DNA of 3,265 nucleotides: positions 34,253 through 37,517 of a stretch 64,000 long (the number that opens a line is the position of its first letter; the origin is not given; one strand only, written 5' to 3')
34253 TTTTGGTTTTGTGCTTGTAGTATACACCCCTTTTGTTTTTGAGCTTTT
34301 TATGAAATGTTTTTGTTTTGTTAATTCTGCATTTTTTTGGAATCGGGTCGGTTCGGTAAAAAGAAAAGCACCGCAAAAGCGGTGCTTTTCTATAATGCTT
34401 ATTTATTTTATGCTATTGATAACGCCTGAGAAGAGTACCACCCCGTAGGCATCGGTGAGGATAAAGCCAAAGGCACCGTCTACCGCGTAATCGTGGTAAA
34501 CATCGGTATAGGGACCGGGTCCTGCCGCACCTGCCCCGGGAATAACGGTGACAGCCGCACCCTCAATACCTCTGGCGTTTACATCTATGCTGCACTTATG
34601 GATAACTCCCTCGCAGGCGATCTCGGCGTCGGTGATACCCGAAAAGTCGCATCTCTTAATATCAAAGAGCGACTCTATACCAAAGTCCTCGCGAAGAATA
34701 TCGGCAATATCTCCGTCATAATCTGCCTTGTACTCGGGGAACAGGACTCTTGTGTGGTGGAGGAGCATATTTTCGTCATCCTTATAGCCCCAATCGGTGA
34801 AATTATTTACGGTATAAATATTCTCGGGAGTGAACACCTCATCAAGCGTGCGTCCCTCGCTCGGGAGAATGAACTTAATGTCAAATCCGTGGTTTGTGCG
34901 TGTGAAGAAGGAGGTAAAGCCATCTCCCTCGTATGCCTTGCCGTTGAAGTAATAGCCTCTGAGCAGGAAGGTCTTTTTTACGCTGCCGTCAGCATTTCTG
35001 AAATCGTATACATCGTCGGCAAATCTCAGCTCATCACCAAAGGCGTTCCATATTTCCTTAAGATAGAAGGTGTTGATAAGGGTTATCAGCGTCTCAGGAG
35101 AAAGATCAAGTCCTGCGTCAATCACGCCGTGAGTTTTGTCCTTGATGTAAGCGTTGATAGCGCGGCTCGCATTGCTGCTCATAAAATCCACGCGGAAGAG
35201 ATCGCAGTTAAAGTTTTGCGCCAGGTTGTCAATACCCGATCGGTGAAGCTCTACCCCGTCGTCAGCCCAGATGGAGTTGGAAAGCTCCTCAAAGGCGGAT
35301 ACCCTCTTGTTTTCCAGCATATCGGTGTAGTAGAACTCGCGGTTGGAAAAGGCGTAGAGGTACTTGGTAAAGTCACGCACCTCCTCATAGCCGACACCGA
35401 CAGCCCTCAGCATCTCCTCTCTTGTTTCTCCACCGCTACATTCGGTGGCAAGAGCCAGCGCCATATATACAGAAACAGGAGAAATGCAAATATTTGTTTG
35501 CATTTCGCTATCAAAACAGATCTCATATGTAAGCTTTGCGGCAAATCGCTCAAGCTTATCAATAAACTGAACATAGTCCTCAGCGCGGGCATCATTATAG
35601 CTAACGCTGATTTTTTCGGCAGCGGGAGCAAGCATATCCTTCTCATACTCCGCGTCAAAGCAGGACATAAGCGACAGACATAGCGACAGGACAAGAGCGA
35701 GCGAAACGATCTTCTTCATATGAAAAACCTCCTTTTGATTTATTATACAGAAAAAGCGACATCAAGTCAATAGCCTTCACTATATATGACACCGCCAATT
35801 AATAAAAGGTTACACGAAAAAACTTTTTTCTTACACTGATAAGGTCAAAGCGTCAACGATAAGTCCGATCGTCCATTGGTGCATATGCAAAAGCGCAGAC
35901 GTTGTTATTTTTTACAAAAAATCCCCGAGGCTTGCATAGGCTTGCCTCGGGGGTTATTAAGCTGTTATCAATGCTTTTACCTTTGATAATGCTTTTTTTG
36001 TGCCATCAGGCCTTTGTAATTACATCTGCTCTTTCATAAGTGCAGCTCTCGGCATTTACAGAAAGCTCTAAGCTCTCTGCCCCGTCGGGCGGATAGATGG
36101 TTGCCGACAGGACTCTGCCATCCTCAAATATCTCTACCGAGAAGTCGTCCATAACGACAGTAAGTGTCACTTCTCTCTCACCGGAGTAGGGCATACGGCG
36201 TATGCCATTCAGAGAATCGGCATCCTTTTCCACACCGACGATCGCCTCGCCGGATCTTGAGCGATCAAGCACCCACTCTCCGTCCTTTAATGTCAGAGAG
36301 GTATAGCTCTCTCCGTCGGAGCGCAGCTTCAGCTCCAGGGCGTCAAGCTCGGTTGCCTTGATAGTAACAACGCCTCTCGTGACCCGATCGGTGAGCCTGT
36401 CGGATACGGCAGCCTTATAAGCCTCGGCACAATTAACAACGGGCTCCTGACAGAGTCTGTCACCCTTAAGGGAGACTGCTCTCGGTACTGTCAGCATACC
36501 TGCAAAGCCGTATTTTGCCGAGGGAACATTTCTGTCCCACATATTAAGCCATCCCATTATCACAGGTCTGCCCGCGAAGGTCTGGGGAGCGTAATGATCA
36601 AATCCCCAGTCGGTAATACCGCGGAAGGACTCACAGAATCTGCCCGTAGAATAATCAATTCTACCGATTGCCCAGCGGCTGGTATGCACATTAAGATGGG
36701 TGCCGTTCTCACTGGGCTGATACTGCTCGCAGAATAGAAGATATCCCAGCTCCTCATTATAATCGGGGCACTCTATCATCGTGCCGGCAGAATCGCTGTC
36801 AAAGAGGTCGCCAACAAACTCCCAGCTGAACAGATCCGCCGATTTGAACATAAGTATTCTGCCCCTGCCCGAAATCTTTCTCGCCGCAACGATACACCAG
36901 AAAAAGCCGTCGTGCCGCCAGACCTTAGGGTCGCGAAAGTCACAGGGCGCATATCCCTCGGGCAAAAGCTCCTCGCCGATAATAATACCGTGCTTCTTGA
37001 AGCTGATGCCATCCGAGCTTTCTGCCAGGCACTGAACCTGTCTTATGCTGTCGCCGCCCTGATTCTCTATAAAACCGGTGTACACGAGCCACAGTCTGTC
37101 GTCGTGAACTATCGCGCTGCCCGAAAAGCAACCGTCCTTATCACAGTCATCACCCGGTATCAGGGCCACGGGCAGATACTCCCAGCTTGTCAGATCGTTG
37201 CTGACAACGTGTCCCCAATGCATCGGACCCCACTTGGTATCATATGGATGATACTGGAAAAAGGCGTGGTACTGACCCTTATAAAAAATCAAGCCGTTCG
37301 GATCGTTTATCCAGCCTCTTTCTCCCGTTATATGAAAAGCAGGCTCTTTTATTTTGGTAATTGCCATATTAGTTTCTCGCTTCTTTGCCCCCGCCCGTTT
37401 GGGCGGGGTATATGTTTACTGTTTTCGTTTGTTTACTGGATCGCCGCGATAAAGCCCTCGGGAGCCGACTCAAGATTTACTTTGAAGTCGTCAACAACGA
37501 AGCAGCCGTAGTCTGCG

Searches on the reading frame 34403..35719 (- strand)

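Call 19: search_protein_families(library=pfam, proteins=[window:34403-35719:-], max_evalue=0.001)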
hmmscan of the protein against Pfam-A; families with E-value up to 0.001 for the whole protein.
window:34403-35719:- (438 aa): 1 family
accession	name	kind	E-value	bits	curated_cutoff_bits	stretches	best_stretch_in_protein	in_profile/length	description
PF00079.25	Serpin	-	1.6e-40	139.9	27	1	56-435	3-368/370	Serpin (serine protease inhibitor)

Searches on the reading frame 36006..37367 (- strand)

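Call 19: search_protein_families(library=pfam, proteins=[window:36006-37367:-], max_evalue=0.001)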
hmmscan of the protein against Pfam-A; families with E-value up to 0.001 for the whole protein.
window:36006-37367:- (453 aa): 2 families
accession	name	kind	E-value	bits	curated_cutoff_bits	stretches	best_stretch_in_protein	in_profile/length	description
PF00251.26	Glyco_hydro_32N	-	6.4e-83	279.3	22.1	1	12-309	1-307/307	Glycosyl hydrolases family 32 N-terminal domain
PF08244.19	Glyco_hydro_32C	-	1.2e-09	38.9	21.9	1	335-447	41-154/158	Glycosyl hydrolases family 32 C terminal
